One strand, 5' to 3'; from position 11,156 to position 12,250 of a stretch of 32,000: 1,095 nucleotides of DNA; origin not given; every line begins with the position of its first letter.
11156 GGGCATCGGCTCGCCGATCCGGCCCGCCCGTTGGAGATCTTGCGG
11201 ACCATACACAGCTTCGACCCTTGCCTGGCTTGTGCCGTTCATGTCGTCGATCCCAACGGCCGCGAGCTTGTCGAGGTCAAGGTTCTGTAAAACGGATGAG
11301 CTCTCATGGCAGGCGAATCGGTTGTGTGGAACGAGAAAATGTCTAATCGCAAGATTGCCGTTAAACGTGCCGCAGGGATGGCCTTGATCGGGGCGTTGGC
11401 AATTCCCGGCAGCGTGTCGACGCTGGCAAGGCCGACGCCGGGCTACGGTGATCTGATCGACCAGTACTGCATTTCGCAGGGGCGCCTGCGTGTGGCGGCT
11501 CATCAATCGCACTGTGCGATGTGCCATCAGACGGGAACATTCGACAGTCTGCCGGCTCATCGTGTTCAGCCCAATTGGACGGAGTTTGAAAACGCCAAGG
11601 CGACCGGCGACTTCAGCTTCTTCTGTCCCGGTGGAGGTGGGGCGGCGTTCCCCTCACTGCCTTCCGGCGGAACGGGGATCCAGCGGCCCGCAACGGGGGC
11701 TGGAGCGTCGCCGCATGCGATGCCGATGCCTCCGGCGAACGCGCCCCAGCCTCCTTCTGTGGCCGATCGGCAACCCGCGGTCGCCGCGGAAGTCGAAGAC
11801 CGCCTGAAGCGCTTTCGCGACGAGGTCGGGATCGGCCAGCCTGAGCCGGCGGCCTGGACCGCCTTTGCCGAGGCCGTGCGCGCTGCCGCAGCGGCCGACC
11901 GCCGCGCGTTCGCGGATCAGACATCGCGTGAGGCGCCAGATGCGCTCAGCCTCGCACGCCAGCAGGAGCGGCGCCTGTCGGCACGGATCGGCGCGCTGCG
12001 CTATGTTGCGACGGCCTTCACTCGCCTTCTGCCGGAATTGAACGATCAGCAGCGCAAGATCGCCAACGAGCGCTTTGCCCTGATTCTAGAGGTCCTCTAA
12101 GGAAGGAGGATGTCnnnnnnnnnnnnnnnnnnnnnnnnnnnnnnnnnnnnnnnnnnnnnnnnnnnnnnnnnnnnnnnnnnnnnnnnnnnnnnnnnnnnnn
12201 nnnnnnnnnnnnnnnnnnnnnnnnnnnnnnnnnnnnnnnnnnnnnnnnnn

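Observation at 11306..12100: Third hydrogenase gene encodes an exported CxxCH domain fused to a Spy/LTXXQ-like domain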

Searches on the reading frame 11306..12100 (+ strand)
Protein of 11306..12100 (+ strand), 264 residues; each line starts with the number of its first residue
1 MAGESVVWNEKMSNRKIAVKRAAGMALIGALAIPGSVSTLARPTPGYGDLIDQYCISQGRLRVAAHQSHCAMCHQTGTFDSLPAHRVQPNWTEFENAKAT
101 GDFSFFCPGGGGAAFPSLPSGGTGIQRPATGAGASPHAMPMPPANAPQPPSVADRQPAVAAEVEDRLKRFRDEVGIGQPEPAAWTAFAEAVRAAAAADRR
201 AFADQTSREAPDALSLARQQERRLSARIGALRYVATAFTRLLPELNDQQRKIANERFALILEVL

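Call 3: search_protein_families(library=pfam, proteins=[window:11306-12100:+], max_evalue=1)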
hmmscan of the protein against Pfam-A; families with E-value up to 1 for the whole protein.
window:11306-12100:+ (264 aa): 2 families
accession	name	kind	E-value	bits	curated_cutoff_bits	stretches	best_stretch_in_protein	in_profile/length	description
PF07813.17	LTXXQ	-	2.5e-05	25.4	24.3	1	180-255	19-98/100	LTXXQ motif family protein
PF11640.13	TAN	-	0.042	14.5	27.1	1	162-242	22-96/150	Telomere-length maintenance and DNA damage repair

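Call 4: search_protein_families(library=ncbifam, proteins=[window:11306-12100:+], max_evalue=1)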
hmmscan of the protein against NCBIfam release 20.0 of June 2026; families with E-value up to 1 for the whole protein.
window:11306-12100:+ (264 aa): 1 family
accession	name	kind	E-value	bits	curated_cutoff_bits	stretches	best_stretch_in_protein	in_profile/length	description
NF009097.0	PRK12438.1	subfamily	0.085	10.7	1254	1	106-193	895-985/991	hypothetical protein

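Call 5: find_homologous_proteins(query=window:11306-12100:+, max_evalue=0.001)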
Query window:11306-12100:+ (264 aa): 27 proteins with E <= 0.001 among 6255 candidates.
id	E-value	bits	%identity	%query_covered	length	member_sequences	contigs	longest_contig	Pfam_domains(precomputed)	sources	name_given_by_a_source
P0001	1.2e-170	584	100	100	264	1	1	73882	-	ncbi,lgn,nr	ncbi:MAG: hypothetical protein HYX38_20950 [Rhodospirillales bacterium]|nr:hypothetical protein [Rho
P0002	2.3e-99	350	65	97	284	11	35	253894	PF07813.18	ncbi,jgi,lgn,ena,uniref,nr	ncbi:LTXXQ motif family protein [Enhydrobacter aerosaccus]|uniref:LTXXQ motif family protein n=1 Tax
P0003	4.7e-99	349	70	92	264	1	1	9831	-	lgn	-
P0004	4.1e-97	343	64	96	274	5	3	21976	PF07813.18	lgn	-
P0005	4.5e-68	248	77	30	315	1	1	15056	PF07813.18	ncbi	-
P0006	1.4e-67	246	45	89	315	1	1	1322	PF07813.18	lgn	-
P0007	1.2e-66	243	78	31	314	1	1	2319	PF07813.18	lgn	-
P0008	1.6e-65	240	47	87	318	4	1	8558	PF07813.18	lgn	-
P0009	3.5e-64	235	75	26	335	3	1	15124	PF07813.18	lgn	-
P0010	8.5e-63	231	78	26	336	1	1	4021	PF07813.18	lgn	-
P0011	3.3e-61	225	44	84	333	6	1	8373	PF07813.18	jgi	jgi:hypothetical protein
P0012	8.1e-61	224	42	86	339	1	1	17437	PF07813.18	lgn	-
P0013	1.4e-60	223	54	45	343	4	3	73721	PF07813.18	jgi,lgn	jgi:hypothetical protein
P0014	4.0e-59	219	71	31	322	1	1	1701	PF07813.18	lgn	-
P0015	6.6e-58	215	50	50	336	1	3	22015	PF07813.18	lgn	-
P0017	3.2e-43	166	41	85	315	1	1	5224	PF07813.18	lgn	-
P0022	2.3e-36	144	40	85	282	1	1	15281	PF07813.18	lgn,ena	-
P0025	2.1e-35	141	38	91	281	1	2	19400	PF07813.18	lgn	-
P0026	1.4e-22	99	53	42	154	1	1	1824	PF07813.18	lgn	-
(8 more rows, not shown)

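Call 7: find_related_loci(query=A1, collection=genome_contigs, flank=10000)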
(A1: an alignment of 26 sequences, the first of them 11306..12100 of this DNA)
Query A1 (264 aa) in genome_contigs; peptide patterns used: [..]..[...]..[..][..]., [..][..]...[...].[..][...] (x = any residue, [..] = any of these).
31 stretches matched a pattern; 8 encode a relative of the query (tblastn E <= 1e-3); 8 distinct loci.
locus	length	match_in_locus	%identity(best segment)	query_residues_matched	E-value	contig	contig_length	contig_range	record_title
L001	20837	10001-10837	64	9-264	2e-97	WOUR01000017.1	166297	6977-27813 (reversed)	MAG: Rhodospirillaceae bacterium isolate X2_MaxBin.011 scaffold_77, whole genome shotgun sequence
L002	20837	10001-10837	65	9-264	8e-97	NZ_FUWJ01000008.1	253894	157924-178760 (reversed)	Enhydrobacter aerosaccus strain ATCC 27094, whole genome shotgun sequence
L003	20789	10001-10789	39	21-264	3e-46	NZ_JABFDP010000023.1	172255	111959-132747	Bradyrhizobium denitrificans strain LMG 8443 Scaffold23, whole genome shotgun sequence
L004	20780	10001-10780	39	21-261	3e-45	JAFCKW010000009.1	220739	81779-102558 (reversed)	Bradyrhizobium diazoefficiens strain SZCCT0138 NODE_9, whole genome shotgun sequence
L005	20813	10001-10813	38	13-263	2e-43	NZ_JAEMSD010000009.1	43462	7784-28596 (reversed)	MAG: Bradyrhizobium sp. isolate SupBloom_Metag_066 Bloom_2_NODE_240_length_43462_cov_6.876541, whole genome shotgun sequ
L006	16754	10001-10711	41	38-264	1e-42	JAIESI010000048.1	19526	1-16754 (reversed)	MAG: Xanthobacteraceae bacterium isolate co.spades.METABAT.2.5kb_009 c_000000436869, whole genome shotgun sequence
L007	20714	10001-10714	39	40-261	5e-41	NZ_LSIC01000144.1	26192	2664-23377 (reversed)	Bradyrhizobium sp. CCH5-F6 CCH5-F6_contig144, whole genome shotgun sequence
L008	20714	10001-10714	38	40-261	1e-40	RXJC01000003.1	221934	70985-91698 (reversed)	MAG: Bradyrhizobiaceae bacterium isolate AWTP1-5 sample_185_scaffold_0, whole genome shotgun sequence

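Call 11: search_solved_structures(query=A1, max_evalue=10, show_alignments=3)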
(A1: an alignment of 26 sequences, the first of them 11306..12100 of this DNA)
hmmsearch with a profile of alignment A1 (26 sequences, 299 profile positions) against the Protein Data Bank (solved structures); distinct sequences matched with E-value up to 10: 9.
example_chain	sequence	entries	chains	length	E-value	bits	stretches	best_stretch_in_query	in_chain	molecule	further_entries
7sq5_A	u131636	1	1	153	0.058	16.5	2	255-298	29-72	Designed trefoil knot protein, variant 3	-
7sq4_A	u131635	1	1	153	0.15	15.2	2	256-294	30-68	Designed trefoil knot protein, variant 2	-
7sq3_A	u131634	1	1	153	0.24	14.5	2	256-294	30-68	Designed trefoil knot protein, variant 1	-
6uph_D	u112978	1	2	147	0.4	13.8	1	147-245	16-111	Histone H2B.1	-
7ase_n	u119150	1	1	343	1.1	12.4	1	118-227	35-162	Translation initiation factor, putative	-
7emk_A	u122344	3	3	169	1.2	12.3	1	208-277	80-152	Dendrorhynchus zhejiangensis ferritin | Ferritin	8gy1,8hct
8qk0_A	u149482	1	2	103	1.2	12.2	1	68-82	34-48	Lipoprotein cytochrome c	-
9s9j_A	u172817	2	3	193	2.1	11.4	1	215-284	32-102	Cell division protein CdvB, Vps2 like protein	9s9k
4gdz_A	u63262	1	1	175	3.3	10.8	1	227-275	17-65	Uncharacterized protein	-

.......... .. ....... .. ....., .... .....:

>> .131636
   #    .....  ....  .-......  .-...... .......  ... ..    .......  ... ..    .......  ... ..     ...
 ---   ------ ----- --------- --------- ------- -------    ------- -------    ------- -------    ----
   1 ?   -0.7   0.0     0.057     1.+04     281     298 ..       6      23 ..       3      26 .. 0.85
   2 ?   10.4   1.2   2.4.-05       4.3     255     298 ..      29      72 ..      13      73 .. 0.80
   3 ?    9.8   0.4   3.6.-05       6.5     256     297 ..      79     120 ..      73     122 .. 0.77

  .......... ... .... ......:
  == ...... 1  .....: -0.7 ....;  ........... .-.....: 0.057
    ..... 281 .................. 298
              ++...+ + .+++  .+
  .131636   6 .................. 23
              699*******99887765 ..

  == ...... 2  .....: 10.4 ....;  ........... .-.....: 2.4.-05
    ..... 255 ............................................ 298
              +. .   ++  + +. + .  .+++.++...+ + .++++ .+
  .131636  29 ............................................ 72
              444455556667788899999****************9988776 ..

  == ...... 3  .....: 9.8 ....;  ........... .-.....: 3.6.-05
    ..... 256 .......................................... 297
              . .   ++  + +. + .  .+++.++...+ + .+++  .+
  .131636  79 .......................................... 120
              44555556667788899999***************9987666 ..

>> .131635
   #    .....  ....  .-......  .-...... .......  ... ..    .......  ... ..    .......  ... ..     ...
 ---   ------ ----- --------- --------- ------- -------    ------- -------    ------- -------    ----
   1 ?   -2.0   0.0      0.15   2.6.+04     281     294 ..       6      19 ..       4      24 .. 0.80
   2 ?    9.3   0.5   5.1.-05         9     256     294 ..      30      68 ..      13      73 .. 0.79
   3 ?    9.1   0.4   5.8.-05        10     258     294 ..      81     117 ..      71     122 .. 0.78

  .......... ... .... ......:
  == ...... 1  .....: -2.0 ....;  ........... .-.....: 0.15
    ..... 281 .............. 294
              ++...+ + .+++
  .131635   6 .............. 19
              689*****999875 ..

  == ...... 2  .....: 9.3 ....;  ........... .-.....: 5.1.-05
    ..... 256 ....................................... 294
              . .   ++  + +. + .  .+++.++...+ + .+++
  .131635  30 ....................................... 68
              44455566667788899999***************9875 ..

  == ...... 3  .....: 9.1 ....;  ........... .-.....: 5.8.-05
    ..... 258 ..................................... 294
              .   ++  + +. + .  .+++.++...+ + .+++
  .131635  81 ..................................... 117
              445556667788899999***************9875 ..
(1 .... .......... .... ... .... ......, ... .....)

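Call 17: predict_structure(alignment_id=A1)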
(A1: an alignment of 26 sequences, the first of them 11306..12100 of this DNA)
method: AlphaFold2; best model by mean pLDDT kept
length: 264 residues; sequences in the alignment: 26
mean_pLDDT: 71.6   pTM: 0.49
mean pLDDT of the five models: 71.6, 71.5, 71.2, 69.8, 66.7
residues with pLDDT >= 90: 85; 70-90: 62; 50-70: 55; < 50: 62
segments of 3 or more residues with pLDDT < 50: 34-44, 67-88, 111-135, 137-139
pLDDT, mean of each block of 10 residues (from residue 1): 55 70 76 45 54 67 51 37 46 75 69 42 38 46 65 81 97 95 97 95 84 89 90 96 98 96 92
secondary structure, 60 per line:
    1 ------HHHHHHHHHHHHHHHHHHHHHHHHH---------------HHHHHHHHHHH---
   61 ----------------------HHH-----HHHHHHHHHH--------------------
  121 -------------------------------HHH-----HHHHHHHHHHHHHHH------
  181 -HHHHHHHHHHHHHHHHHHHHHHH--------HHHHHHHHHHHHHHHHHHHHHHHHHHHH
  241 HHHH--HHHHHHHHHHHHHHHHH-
elements in order: H7-31 H47-57 H91-100 H160-174 H182-204 H213-244 H247-263

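Call 23: fold_search(model_id=the predicted structure, library=pdb)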
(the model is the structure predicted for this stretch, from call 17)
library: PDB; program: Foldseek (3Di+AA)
matches with E <= 10: 149; with E <= 0.001: 0
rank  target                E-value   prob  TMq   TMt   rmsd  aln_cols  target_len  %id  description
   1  3itf_A                6.1e-01  0.44  0.18  0.39  12.1       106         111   13  Structural basis for the inhibitory function of the CPXP adaptor protein (released 2011-01-26)
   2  6cnz_D                9.3e-01  0.20  0.16  0.24  15.0       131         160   17  Crystal Structure of Chorismate Mutase from Burkholderia thailandensis (released 2018-03-21)
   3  6owx_A                1.6e+00  0.15  0.16  0.36  11.8       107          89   16  Spy H96L:Im7 L18pI-Phe complex; multiple anomalous datasets contained herein for element identification (released 2019-05-29)
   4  9rvg_B                1.6e+00  0.11  0.15  0.22  12.8       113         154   22  Chorismate mutase (released 2025-07-23)
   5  3hai_C                1.6e+00  0.09  0.15  0.14  15.7       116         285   13  Crystal structure of human PACSIN1 F-BAR domain (P21 lattice) (released 2009-06-16)
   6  3plt_B                1.6e+00  0.08  0.12  0.15  20.4       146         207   10  Crystal structure of Lsp1 from Saccharomyces cerevisiae (released 2011-06-22)
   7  5io8_B                1.9e+00  0.51  0.19  0.46   7.1        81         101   14  Salmonella Typhimurium VirG-like (STV) protein at 2.19 Angstrom resolution solved by Iodine SAD. (released 2017-03-15)
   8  3g6i                  1.9e+00  0.08  0.13  0.16  10.4       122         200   19  Crystal structure of an outer membrane protein, part of a putative carbohydrate binding complex (bt_1022) from bacteroid (released 2009-02-17)
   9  3zg1_D                2.1e+00  0.16  0.15  0.32   9.8       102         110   14  NI-BOUND FORM OF M123A MUTANT OF CUPRIAVIDUS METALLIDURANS CH34 CNRXS (released 2013-10-23)
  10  5k3g_C                2.2e+00  0.11  0.16  0.08  11.8       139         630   11  Crystals structure of Acyl-CoA oxidase-1 in Caenorhabditis elegans, Apo form-I (released 2016-08-24)
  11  4dwl_D                2.3e+00  0.23  0.22  0.41   5.8       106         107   17  Avd molecule from Bordetella bacteriophage DGR (released 2013-02-27)
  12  5k3j_B                2.3e+00  0.11  0.18  0.09  10.1       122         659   15  Crystals structure of Acyl-CoA oxidase-2 in Caenorhabditis elegans bound with FAD, ascaroside-CoA, and ATP (released 2016-08-24)
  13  3plt_A                2.3e+00  0.06  0.12  0.14  19.9       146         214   12  Crystal structure of Lsp1 from Saccharomyces cerevisiae (released 2011-06-22)
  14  5io8_A                2.4e+00  0.30  0.18  0.45  14.3       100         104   13  Salmonella Typhimurium VirG-like (STV) protein at 2.19 Angstrom resolution solved by Iodine SAD. (released 2017-03-15)
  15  5k3g_D                2.4e+00  0.11  0.18  0.09  10.2       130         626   12  Crystals structure of Acyl-CoA oxidase-1 in Caenorhabditis elegans, Apo form-I (released 2016-08-24)
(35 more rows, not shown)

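Call 27: find_encoding_contigs(protein=P0013, flank=10000, max_places=2)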
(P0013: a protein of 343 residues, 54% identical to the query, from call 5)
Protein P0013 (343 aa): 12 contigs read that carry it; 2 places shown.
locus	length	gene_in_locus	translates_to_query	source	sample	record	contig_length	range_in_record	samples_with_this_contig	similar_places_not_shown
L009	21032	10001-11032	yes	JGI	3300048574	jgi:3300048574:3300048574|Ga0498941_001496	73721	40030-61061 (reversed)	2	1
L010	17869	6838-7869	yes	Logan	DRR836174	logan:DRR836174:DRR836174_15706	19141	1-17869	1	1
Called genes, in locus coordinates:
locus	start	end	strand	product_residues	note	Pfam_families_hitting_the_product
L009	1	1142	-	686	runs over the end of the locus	PF00970:FAD_binding_6, PF00175:NAD_binding_1, PF00111:Fer2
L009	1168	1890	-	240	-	PF07813:LTXXQ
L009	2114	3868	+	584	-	PF11339:DUF3141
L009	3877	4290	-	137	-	PF07784:DUF1622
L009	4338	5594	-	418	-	PF01757:Acyl_transf_3, PF10129:OpgC_C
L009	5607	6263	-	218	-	PF09335:VTT_dom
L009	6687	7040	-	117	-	-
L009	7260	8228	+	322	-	PF01058:Oxidored_q6, PF14720:NiFe_hyd_SSU_C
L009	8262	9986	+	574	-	PF27537:HoxH, PF00374:NiFeSe_Hases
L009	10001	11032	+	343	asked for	PF07813:LTXXQ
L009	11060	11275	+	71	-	PF01455:HupF_HypC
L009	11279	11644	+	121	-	PF01155:HypA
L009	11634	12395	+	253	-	PF02492:cobW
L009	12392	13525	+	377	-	PF01924:HypD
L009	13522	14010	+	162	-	PF01750:HycI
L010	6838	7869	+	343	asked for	PF07813:LTXXQ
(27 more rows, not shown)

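Call 28: find_encoding_contigs(protein=P0009, flank=10000, max_places=2)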
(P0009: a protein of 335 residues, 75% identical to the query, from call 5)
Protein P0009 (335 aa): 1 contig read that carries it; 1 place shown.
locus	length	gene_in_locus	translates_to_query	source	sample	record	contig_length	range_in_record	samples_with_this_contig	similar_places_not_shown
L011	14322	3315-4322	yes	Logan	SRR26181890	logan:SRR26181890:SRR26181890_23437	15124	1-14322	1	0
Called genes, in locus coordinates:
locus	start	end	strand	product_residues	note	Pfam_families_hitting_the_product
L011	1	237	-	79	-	?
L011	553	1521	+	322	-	PF01058:Oxidored_q6, PF14720:NiFe_hyd_SSU_C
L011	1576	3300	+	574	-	PF27537:HoxH (weak), PF00374:NiFeSe_Hases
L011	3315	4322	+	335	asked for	PF07813:LTXXQ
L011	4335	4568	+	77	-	PF01455:HupF_HypC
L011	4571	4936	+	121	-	PF01155:HypA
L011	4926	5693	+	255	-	PF02492:cobW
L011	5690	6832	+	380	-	PF01924:HypD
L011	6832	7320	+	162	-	PF01750:HycI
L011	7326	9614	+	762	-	PF00708:Acylphosphatase, PF07503:zf-HYPF, PF01300:Sua5_yciO_yrdC, PF17788:HypF_C, PF22521:HypF_C_2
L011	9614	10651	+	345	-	PF00586:AIRS, PF02769:AIRS_C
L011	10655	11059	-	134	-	PF04809:HupH_C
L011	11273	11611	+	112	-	-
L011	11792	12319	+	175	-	-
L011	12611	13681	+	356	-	PF00211:Guanylate_cyc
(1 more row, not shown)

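Call 56: search_protein_families(library=pfam, proteins=[L003:6309-7055:-, L003:5407-6312:+, L003:3509-4720:-, L003:356-2404:+, L003:2420-2860:+, L003:3248-4015:+, L003:17152-17724:-, L003:17708-19351:+, L003:19488-20702:-, L003:4832-5716:-], max_evalue=0.001)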
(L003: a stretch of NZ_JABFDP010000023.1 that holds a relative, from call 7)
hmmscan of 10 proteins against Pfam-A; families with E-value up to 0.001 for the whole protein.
L003:6309-7055:- (248 aa): 0 families

L003:5407-6312:+ (301 aa): 2 families
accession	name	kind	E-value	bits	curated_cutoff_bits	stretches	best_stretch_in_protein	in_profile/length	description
PF03641.19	Lysine_decarbox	-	6.1e-32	111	27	1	129-259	1-131/131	Possible lysine decarboxylase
PF18306.6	LDcluster4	-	2.9e-07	30.7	26.3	1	116-199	31-111/151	SLOG cluster4 family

L003:3509-4720:- (403 aa): 0 families

L003:356-2404:+ (682 aa): 0 families

L003:2420-2860:+ (146 aa): 0 families

L003:3248-4015:+ (255 aa): 2 families
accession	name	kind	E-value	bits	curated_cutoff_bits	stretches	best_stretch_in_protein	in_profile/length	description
PF04542.20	Sigma70_r2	-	8.3e-12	45.2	24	1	92-153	6-69/71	Sigma-70 region 2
PF08281.18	Sigma70_r4_2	-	5.7e-05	23.1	25.7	1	182-234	2-54/54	Sigma-70, region 4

L003:17152-17724:- (190 aa): 1 family
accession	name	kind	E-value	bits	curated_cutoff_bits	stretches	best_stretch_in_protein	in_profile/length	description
PF04809.18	HupH_C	-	2.3e-23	82.7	23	1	52-158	6-112/118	HupH hydrogenase expression protein, C-terminal conserved region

L003:17708-19351:+ (547 aa): 1 family
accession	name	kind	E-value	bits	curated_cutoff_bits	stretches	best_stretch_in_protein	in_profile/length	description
PF02321.23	OEP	-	1.4e-56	191.7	22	2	112-302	1-187/187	Outer membrane efflux protein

L003:19488-20702:- (404 aa): 1 family
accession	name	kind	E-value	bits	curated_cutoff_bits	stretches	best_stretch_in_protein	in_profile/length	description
PF07690.21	MFS_1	-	9.3e-34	117.3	33.4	2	18-317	1-297/347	Major Facilitator Superfamily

L003:4832-5716:- (294 aa): 0 families

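Call 58: search_dna_similar(query=window:11306-12100:+, collection=plasmids, mode=protein, max_evalue=0.001, max_rows=20)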
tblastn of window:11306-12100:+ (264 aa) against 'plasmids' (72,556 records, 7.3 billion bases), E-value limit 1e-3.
Records with a match: 1; places in all: 1; records where one place covers at least 80% of the query: 0.
Best place of each record, by identity: 60-80% 1.
By first word of the organism name: Bradyrhizobium 1.
By predicted mobility (MOB-suite, as given by PLSDB): conjugative 1.
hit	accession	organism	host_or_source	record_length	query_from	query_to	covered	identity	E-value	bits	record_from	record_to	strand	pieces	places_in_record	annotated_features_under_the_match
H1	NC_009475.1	Bradyrhizobium sp. BTAi1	-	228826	38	99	23%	69.4%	3e-23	105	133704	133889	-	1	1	hypothetical protein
